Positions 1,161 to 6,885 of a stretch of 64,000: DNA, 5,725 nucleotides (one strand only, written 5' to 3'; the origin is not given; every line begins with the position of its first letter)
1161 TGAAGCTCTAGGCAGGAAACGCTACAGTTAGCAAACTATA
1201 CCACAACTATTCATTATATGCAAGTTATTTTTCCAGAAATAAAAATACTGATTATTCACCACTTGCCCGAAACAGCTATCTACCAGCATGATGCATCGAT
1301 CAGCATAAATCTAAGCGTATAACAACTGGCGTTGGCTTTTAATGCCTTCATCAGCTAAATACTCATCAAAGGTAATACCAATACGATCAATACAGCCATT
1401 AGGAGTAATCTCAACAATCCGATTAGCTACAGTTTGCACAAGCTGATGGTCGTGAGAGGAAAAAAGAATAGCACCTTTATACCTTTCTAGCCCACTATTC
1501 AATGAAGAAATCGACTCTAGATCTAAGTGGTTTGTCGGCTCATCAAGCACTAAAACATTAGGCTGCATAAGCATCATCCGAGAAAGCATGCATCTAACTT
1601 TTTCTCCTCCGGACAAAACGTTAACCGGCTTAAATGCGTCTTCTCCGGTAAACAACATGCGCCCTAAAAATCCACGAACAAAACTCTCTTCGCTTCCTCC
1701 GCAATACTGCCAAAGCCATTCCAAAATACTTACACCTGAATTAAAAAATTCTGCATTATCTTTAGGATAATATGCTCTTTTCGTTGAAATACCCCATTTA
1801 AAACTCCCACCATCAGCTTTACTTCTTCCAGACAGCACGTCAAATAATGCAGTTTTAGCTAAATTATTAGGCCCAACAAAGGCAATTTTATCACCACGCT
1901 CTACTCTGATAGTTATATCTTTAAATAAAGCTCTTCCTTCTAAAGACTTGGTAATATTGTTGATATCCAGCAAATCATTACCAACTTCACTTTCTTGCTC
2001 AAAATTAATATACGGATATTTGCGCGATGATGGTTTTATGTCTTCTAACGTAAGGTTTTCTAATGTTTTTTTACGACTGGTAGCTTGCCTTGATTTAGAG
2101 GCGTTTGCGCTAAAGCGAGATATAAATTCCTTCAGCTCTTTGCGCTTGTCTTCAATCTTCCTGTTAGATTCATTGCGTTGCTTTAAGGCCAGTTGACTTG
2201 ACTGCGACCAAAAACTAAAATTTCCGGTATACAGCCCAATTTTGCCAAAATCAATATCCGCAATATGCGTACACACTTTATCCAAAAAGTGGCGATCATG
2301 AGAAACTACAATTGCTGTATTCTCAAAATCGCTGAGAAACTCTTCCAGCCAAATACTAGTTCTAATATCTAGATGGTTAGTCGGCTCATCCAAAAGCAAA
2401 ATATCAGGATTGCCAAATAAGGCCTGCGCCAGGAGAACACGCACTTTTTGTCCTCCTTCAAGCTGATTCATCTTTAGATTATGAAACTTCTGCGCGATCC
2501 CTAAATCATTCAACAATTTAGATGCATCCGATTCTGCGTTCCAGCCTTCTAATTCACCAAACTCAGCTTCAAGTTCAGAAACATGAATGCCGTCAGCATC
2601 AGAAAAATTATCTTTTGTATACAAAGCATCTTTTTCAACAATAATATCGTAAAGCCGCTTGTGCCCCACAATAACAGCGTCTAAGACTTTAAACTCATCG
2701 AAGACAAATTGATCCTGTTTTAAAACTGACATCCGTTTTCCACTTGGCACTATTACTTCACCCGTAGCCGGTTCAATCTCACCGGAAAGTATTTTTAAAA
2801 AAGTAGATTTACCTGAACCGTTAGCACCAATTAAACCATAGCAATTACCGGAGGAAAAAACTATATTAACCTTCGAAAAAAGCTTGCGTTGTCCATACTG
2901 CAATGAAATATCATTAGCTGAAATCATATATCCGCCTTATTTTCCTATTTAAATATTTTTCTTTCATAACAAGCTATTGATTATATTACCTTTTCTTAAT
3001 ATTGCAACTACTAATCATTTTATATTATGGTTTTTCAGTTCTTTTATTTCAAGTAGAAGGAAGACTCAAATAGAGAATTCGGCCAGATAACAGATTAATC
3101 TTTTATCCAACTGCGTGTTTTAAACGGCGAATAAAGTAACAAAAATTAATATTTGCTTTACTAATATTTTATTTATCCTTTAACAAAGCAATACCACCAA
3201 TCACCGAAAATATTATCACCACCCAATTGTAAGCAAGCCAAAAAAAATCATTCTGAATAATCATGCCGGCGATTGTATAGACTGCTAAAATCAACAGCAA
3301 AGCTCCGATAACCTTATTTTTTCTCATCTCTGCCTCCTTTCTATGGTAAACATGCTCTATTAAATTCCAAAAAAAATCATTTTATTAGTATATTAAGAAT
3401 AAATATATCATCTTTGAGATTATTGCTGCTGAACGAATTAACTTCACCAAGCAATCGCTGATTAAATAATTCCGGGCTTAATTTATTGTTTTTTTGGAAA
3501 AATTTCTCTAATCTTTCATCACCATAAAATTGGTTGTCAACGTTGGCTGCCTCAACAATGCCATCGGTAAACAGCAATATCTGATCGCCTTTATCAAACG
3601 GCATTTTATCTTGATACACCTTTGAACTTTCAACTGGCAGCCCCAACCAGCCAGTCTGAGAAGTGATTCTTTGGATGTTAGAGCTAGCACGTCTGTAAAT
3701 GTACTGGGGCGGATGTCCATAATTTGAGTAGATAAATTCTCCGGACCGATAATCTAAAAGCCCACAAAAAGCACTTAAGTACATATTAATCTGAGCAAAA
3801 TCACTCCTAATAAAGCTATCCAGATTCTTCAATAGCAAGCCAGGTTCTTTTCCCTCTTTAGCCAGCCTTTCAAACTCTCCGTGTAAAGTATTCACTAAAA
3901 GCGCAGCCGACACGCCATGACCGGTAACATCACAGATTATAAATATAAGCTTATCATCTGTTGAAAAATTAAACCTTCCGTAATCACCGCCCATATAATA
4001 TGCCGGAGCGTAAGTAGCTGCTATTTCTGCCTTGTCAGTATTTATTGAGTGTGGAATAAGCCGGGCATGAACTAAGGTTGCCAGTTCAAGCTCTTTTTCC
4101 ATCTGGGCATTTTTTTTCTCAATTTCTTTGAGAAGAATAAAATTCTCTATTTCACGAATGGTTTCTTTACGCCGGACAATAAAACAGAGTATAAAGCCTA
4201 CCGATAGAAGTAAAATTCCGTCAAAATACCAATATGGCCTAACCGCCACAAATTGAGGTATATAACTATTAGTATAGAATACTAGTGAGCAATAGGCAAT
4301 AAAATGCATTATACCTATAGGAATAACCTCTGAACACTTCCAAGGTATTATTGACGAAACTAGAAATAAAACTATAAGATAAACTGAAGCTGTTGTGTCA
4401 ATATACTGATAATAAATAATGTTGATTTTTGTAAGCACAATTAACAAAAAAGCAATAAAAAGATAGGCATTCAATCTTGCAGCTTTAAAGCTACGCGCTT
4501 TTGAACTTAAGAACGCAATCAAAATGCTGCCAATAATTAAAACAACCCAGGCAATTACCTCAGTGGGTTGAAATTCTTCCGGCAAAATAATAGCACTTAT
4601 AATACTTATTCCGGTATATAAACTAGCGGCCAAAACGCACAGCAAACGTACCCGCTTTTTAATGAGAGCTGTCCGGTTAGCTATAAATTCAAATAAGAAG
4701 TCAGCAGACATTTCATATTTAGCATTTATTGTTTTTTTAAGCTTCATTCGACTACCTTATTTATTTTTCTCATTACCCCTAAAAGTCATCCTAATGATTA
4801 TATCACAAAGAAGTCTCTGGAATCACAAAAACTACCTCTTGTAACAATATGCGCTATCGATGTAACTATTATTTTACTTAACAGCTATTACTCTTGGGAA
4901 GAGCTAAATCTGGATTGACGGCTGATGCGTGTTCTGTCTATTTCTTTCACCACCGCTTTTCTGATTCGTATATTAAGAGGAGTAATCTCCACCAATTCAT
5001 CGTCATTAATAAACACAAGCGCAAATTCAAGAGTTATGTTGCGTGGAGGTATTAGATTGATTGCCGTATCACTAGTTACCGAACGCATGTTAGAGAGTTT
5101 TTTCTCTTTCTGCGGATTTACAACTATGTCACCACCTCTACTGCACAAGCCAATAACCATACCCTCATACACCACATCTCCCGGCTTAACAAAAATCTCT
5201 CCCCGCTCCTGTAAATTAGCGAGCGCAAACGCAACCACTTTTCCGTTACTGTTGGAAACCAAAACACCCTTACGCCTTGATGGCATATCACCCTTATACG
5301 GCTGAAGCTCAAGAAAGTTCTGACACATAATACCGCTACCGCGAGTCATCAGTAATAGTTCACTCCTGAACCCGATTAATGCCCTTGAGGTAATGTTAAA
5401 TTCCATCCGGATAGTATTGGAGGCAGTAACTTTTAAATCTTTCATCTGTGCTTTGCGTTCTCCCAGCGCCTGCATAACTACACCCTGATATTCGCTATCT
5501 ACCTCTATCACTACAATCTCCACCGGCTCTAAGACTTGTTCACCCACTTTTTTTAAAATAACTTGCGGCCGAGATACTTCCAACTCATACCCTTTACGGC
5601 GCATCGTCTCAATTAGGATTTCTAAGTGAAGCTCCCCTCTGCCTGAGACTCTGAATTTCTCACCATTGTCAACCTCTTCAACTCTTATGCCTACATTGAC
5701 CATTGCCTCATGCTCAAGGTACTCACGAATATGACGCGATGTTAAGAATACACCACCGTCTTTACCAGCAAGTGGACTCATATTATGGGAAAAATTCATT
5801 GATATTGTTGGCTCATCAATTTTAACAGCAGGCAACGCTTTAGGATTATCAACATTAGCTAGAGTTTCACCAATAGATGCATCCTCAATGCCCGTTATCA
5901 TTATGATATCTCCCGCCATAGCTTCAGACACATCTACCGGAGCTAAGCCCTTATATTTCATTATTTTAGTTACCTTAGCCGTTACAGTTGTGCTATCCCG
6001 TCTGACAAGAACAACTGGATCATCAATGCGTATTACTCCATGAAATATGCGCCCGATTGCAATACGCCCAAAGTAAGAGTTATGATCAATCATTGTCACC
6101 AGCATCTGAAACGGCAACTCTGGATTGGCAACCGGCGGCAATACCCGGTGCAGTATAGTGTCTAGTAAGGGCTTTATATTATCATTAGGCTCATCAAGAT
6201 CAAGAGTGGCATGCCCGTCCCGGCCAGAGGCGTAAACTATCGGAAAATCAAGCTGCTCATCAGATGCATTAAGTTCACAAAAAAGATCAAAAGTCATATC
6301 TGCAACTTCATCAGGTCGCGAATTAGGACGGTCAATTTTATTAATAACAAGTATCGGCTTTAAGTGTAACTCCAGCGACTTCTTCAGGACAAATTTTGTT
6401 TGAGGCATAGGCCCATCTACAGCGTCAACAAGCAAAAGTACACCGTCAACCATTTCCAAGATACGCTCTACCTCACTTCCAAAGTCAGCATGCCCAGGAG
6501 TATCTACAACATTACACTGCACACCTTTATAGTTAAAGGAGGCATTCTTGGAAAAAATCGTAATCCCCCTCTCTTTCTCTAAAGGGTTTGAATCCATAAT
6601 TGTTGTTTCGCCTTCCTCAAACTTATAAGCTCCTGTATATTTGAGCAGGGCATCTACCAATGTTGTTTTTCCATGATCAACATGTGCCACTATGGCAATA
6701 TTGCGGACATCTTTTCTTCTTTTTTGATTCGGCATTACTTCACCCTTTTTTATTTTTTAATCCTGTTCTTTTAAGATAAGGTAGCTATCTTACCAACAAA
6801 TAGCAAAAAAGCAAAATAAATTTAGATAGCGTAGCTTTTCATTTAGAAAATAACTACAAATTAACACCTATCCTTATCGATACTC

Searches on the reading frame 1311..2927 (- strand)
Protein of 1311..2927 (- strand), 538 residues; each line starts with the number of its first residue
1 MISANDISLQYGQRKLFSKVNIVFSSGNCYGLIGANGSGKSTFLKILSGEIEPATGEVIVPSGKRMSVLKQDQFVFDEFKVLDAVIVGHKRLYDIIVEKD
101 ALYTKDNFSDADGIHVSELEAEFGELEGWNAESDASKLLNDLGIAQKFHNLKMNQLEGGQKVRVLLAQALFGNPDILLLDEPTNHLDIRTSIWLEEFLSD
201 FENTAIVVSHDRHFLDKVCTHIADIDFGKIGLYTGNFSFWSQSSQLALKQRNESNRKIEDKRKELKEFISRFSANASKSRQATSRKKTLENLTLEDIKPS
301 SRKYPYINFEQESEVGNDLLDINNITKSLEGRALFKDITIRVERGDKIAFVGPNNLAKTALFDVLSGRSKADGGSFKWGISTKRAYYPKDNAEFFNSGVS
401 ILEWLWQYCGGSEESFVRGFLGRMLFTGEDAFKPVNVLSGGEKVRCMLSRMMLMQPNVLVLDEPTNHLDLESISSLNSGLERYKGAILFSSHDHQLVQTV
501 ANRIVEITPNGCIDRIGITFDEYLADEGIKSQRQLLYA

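Call 55: search_protein_families(library=pfam, proteins=[window:1311-2927:-], max_evalue=0.00001)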
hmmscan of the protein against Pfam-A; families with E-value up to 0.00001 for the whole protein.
window:1311-2927:- (538 aa): 4 families
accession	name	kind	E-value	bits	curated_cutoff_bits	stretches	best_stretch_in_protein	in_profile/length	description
PF00005.33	ABC_tran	-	1.1e-40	139.9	25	2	19-184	3-137/137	ABC transporter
PF12848.13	ABC_tran_Xtn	-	6e-19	68.4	25.9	1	224-309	2-85/85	ABC transporter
PF13304.12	AAA_21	-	1.8e-13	51.7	27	0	30-48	2-20/304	AAA domain, putative AbiEii toxin, Type IV TA system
PF02463.25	SMC_N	-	1.3e-08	35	40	0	255-509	110-213/220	RecF/RecN/SMC N terminal domain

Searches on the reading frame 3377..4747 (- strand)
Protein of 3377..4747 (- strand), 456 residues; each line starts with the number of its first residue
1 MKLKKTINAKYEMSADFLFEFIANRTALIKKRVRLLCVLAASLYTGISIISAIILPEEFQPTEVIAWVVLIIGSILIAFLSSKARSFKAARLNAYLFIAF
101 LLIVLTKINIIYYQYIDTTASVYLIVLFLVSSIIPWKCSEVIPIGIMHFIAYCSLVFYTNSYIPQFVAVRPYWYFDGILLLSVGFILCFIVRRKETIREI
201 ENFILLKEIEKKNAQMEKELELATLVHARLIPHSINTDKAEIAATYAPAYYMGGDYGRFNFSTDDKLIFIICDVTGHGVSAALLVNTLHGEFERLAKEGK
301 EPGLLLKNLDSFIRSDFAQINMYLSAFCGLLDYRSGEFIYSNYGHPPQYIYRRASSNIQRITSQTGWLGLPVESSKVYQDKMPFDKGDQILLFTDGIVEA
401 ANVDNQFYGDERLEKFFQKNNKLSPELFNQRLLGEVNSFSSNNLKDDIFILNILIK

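Call 55: search_protein_families(library=pfam, proteins=[window:3377-4747:-], max_evalue=0.00001)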
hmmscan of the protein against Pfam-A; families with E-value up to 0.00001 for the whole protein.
window:3377-4747:- (456 aa): 1 family
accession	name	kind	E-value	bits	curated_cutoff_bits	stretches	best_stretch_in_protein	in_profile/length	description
PF07228.17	SpoIIE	-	1.1e-40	140.1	25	1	264-452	2-188/192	Stage II sporulation protein E (SpoIIE)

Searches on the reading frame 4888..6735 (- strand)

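Call 55: search_protein_families(library=pfam, proteins=[window:4888-6735:-], max_evalue=0.00001)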
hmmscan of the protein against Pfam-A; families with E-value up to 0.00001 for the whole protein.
window:4888-6735:- (615 aa): 6 families
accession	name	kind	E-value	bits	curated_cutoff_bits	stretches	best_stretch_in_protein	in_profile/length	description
PF00009.33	GTP_EFTU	-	2.3e-54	184.3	26.5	1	8-196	1-184/188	Elongation factor Tu GTP binding domain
PF21018.2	BipA_C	-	2.4e-42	143.6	23.8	1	489-597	1-109/110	TypA/BipA C-terminal domain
PF00679.30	EFG_C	-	6.8e-17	61.7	27.9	1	401-487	2-88/89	Elongation factor G C-terminus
PF03144.31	GTP_EFTU_D2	-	1.6e-11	44.9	30.3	1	223-293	1-73/73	Elongation factor Tu domain 2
PF22042.2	EF-G_D2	-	9.8e-09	35.7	27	1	208-294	1-83/84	Elongation factor G domain 2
PF01926.29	MMR_HSR1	-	5.2e-07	30.2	21.9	1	13-133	2-113/113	50S ribosome-binding GTPase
